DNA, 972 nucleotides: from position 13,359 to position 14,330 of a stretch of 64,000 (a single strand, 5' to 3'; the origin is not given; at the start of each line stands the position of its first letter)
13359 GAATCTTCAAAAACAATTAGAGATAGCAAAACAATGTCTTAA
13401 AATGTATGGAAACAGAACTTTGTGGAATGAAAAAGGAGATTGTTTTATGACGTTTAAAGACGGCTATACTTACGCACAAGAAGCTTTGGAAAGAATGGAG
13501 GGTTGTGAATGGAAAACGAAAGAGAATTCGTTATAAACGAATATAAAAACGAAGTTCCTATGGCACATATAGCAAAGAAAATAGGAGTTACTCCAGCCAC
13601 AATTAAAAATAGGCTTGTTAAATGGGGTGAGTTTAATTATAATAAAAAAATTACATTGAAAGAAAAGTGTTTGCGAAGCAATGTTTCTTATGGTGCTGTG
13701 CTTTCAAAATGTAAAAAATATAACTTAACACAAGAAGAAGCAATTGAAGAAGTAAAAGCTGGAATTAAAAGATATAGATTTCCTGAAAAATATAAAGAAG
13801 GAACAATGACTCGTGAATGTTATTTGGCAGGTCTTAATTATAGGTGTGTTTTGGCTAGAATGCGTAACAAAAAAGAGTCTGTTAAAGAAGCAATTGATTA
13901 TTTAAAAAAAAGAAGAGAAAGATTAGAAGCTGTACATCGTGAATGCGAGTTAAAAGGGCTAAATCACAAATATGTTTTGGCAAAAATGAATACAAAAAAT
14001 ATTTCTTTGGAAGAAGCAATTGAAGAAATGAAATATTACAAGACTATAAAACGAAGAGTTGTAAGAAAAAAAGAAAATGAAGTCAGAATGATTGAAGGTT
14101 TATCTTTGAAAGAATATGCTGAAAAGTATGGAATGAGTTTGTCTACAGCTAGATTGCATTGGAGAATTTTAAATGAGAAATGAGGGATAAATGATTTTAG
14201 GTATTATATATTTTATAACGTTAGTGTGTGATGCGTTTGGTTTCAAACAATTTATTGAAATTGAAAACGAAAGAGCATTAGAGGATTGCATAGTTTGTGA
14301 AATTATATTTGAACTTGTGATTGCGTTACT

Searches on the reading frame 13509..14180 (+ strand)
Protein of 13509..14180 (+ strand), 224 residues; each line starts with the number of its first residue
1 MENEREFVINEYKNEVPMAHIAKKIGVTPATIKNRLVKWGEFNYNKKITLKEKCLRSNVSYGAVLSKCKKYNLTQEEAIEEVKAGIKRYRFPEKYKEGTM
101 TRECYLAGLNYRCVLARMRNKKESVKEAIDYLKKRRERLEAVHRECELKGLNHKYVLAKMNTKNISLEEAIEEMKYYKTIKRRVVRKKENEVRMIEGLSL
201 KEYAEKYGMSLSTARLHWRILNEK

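Call 59: search_protein_families(library=pfam, proteins=[window:13509-14180:+], max_evalue=0.01)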
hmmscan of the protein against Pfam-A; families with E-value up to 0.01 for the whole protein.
window:13509-14180:+ (224 aa): 10 families
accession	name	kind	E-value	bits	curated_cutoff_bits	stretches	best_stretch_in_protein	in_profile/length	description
PF07638.17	Sigma70_ECF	-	1.7e-05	25.3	21.1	1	156-221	115-175/185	ECF sigma factor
PF13518.12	HTH_28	-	4.5e-05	23.9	25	0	4-41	1-38/52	Helix-turn-helix domain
PF08281.18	Sigma70_r4_2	-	8.4e-05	22.6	25.7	0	17-36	28-47/54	Sigma-70, region 4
PF04545.22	Sigma70_r4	-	0.00025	20.9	24.1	0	193-215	16-38/50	Sigma-70, region 4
PF18024.7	HTH_50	-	0.00063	19.8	27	0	4-40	12-48/50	Helix-turn-helix domain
PF13384.12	HTH_23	-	0.00078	19.6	24.6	0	195-219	14-38/50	Homeodomain-like domain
PF19086.5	Terpene_syn_C_2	-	0.0012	19.1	23.7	0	143-175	159-190/199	Terpene synthase family 2, C-terminal metal binding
PF01381.28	HTH_3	-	0.0023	18.4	23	0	193-213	5-25/55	Helix-turn-helix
PF13412.12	HTH_24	-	0.0043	17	21.9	0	17-36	19-38/48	Winged helix-turn-helix DNA-binding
PF13404.12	HTH_AsnC-type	-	0.0065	16.7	27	0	17-37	19-39/42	AsnC-type helix-turn-helix domain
